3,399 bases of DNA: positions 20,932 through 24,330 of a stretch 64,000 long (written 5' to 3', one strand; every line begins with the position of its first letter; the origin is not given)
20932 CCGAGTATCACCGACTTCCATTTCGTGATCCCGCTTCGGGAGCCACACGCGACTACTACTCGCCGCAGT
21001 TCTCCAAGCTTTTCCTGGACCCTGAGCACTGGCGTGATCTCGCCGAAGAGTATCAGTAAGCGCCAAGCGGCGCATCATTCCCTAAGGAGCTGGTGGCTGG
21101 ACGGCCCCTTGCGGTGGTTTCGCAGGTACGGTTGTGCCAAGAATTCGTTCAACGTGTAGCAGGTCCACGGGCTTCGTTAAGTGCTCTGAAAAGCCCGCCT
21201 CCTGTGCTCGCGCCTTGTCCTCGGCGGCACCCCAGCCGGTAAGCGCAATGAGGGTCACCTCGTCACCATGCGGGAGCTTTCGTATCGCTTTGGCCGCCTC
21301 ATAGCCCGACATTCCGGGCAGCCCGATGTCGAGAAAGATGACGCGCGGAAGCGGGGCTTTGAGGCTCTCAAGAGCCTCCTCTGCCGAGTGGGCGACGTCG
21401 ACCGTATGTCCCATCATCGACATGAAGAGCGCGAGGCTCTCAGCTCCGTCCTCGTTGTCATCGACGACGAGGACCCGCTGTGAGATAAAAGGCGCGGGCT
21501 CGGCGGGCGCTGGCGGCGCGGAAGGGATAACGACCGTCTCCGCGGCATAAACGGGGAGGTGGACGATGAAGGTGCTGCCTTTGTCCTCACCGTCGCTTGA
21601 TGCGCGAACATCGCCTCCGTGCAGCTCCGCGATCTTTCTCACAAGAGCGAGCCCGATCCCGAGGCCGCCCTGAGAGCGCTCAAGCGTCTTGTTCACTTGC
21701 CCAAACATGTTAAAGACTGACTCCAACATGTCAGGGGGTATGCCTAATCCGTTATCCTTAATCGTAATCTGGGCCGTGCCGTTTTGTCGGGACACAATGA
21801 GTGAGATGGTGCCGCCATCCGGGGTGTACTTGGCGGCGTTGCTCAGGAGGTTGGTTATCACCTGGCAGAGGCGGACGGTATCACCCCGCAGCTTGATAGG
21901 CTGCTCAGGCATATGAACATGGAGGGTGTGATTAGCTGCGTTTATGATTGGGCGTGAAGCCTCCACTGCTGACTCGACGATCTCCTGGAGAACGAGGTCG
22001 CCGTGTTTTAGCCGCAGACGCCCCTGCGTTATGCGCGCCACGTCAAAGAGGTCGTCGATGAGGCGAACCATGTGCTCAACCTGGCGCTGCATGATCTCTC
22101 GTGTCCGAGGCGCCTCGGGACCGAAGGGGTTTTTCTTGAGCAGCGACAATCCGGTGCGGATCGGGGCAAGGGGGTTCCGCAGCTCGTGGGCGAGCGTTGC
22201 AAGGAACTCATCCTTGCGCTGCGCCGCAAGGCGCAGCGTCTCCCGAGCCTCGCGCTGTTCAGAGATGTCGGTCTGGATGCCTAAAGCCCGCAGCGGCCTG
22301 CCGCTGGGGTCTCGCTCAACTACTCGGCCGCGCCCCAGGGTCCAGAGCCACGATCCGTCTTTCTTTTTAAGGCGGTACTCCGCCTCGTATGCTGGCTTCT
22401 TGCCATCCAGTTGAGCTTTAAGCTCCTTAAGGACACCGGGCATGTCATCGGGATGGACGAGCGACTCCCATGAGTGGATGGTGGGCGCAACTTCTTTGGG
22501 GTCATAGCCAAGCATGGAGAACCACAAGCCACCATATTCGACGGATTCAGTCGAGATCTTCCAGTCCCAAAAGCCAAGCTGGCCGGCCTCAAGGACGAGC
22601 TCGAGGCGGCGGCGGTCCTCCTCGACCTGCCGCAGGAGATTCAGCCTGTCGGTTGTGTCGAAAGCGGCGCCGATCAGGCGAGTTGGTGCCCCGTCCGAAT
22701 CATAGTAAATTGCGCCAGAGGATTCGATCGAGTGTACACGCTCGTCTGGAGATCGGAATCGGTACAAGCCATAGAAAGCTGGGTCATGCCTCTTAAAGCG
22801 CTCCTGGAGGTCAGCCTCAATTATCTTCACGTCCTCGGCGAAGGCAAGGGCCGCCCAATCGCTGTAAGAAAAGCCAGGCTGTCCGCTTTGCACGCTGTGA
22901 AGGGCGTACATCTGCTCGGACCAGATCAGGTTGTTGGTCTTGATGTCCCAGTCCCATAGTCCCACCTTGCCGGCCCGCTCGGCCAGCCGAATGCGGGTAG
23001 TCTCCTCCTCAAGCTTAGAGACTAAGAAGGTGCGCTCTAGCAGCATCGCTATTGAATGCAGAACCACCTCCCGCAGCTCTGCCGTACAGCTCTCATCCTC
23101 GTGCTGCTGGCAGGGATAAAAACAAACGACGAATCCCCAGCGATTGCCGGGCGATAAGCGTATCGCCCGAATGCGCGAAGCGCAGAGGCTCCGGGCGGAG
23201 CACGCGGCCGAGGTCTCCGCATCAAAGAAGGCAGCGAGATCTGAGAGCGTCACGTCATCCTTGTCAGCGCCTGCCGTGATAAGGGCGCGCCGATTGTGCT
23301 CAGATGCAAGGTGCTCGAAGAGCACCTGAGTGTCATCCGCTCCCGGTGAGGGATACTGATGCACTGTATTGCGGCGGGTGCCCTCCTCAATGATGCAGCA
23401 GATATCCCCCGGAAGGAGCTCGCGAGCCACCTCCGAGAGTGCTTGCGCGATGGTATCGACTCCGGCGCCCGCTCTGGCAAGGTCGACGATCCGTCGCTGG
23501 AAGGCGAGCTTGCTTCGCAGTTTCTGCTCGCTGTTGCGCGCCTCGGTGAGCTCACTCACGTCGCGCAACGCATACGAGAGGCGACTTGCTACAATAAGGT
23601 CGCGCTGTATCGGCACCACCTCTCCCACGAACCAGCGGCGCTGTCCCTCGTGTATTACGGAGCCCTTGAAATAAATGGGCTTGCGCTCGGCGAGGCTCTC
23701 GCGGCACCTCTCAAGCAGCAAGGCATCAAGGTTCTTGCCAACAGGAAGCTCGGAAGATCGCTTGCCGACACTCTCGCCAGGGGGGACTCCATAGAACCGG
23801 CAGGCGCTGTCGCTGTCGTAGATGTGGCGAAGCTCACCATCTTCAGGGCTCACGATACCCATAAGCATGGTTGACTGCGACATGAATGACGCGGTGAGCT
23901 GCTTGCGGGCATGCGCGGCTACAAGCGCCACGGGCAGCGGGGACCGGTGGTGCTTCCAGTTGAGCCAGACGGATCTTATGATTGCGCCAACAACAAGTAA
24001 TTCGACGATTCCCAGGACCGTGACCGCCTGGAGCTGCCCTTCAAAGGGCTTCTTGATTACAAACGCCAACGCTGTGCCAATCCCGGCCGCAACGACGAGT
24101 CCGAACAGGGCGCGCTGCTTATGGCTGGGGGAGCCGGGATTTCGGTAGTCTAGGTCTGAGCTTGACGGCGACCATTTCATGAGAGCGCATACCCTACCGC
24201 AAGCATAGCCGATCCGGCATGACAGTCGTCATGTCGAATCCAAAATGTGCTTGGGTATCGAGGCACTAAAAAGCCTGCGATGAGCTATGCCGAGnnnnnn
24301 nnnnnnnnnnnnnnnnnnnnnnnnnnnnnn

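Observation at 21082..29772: Co-directional cluster: TPR-glycosyltransferase, TPR dual-methyltransferase, ABC exporter and PAS-rich hybrid histidine kinase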

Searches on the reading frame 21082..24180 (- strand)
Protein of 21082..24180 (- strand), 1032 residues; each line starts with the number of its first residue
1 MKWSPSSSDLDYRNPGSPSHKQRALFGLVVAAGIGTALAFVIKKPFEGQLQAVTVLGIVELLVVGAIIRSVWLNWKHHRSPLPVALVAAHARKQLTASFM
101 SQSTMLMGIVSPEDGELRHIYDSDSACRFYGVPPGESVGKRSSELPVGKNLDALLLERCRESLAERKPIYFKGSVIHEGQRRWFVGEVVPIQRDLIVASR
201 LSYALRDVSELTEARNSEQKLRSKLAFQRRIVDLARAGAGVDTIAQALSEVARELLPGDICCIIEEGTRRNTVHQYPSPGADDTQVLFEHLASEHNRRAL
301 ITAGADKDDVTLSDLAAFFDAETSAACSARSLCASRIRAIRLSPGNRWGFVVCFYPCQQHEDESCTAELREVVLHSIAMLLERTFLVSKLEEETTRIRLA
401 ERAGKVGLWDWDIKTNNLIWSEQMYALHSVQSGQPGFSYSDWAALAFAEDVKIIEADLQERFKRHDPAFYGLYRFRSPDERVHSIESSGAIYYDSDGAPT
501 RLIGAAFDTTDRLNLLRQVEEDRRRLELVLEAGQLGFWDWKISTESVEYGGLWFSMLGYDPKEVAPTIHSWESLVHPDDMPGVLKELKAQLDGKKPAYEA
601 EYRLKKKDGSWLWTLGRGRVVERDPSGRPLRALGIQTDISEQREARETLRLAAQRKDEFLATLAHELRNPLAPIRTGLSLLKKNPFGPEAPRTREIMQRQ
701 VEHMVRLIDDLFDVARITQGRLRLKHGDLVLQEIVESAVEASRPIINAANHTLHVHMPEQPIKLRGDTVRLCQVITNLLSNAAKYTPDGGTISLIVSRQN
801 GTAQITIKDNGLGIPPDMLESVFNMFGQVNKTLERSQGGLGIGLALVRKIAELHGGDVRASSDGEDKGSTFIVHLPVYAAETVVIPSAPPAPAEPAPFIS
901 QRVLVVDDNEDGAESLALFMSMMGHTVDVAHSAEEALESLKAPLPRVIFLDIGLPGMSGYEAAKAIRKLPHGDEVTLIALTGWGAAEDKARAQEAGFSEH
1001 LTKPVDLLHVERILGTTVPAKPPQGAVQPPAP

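Call 3: search_protein_families(library=pfam, proteins=[window:21082-24180:-], max_evalue=0.01)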
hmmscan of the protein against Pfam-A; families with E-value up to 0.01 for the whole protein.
window:21082-24180:- (1032 aa): 8 families
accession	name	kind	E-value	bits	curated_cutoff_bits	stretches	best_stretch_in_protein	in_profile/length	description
PF08447.18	PAS_3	-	5.1e-32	110.4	25.6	2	553-635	8-88/89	PAS fold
PF02518.31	HATPase_c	-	4.3e-28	98.4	26.4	1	766-877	1-109/111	Histidine kinase-, DNA gyrase B-, and HSP90-like ATPase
PF00072.30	Response_reg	-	3.1e-19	69.6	30.2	1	903-1007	1-103/111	Response regulator receiver domain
PF00512.31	HisKA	-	6.5e-17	61.8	26.9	1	656-720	2-66/66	His Kinase A (phospho-acceptor) domain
PF08448.16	PAS_4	-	4e-08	33.9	23.1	0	569-644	38-110/110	PAS fold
PF13426.13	PAS_9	-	2.5e-06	28.1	27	1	556-641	23-103/103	PAS domain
PF13589.12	HATPase_c_3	-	0.0001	22.8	25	1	773-844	5-77/137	Histidine kinase-, DNA gyrase B-, and HSP90-like ATPase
PF14598.12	PAS_11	-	0.0062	16.9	25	0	569-623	35-88/109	PAS domain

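Call 9: search_protein_families(library=ncbifam, proteins=[window:21082-24180:-], max_evalue=0.01)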
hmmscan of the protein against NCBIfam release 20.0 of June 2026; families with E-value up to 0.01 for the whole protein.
window:21082-24180:- (1032 aa): 156 families (the best 25 are shown)
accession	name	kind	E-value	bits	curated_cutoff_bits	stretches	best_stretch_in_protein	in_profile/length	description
NF041880.1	EPS_EpsF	equivalog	1.5e-69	234.8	900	2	508-876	131-492/492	response regulator EpsF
TIGR02956.1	TMAO_torS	equivalog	3.8e-60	204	676.5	1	637-1017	445-819/967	TMAO reductase system sensor histidine kinase/response regulator TorS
NF008099.0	PRK10841.1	equivalog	1.4e-53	182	920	2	651-883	465-696/949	two-component system sensor histidine kinase RcsC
NF041947.1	LuxQ_Vibrio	equivalog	3.9e-53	180.5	1200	1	643-1006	459-827/843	quorum-sensing autoinducer 2 sensor kinase/phosphatase LuxQ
NF011874.0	PRK15347.1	equivalog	8.2e-53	179.7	852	2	643-880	385-617/921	two component system sensor kinase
NF008302.0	PRK11091.1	equivalog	1.4e-52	178.9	838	1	627-1017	254-642/779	aerobic respiration two-component sensor histidine kinase ArcB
NF038297.2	hybrid_HK_HrmK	equivalog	2e-52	178.7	725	1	643-1014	222-604/607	hybrid histidine kinase/response regulator HrmK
NF008318.0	PRK11107.1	equivalog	2.8e-50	171.3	890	2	651-884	288-525/920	two-component sensor histidine kinase BarA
NF033092.0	HK_WalK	equivalog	1.8e-46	158.9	725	1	654-877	370-594/594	cell wall metabolism sensor histidine kinase WalK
NF052573.1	HisKinEspAMyxo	equivalog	2e-46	158.4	1400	3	661-1014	389-746/755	serine histidine kinase EspA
TIGR02966.1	phoR_proteo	equivalog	2.4e-45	155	334.2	1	646-875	105-333/333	phosphate regulon sensor histidine kinase PhoR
NF046044.1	PnpS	equivalog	2.6e-45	155.1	400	1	650-876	164-390/390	two-component system histidine kinase PnpS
NF047874.1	MASE3_PAS_HK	subfamily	9.6e-45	153.5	560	1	572-881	311-629/655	MASE3 domain-containing sensor histidine kinase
NF041832.1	near_NosP_CTERM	subfamily_domain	1.1e-44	153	400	1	652-1011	3-363/370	NahK/ErcS family hybrid sensor histidine kinase/response regulator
NF041735.1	hist_kin_RppB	equivalog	3.2e-43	148.1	400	1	654-876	214-438/438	two-component system sensor histidine kinase RppB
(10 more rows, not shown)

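Call 74: search_protein_families(library=padloc, proteins=[window:21082-24180:-], max_evalue=0.001)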
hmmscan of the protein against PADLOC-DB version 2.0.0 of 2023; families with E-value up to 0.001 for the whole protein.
window:21082-24180:- (1032 aa): 3 families
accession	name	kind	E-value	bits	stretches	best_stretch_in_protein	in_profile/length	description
PDLC04647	PDC-M43B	-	1.1e-07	29.3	1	777-864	234-321/347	-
PDLC00405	SduA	-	2.5e-06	25.2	1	900-962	6-68/323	DUF4263 domain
PDLC04725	PDC-M60B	-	0.0003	18.7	1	901-958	4-63/158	-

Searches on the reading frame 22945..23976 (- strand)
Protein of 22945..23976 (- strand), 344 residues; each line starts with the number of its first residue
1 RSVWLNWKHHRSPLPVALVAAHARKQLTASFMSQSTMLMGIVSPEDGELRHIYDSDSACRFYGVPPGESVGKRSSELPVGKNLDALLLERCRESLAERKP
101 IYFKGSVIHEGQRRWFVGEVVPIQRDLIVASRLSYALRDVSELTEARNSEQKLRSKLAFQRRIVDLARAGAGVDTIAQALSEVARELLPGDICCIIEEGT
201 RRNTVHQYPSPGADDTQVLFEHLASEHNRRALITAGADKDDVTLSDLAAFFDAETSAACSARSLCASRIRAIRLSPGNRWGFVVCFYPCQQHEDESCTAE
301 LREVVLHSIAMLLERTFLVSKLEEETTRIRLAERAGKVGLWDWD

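Call 60: search_protein_families(library=pfam, proteins=[window:22945-23976:-], max_evalue=1)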
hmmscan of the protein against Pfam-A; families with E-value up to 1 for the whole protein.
seq(344 aa): 2 families
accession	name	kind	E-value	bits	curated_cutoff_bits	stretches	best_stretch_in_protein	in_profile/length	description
PF08448.16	PAS_4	-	0.0047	17.6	23.1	1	46-128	12-94/110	PAS fold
PF01590.32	GAF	-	0.019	15.9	22.4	1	174-295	3-118/133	GAF domain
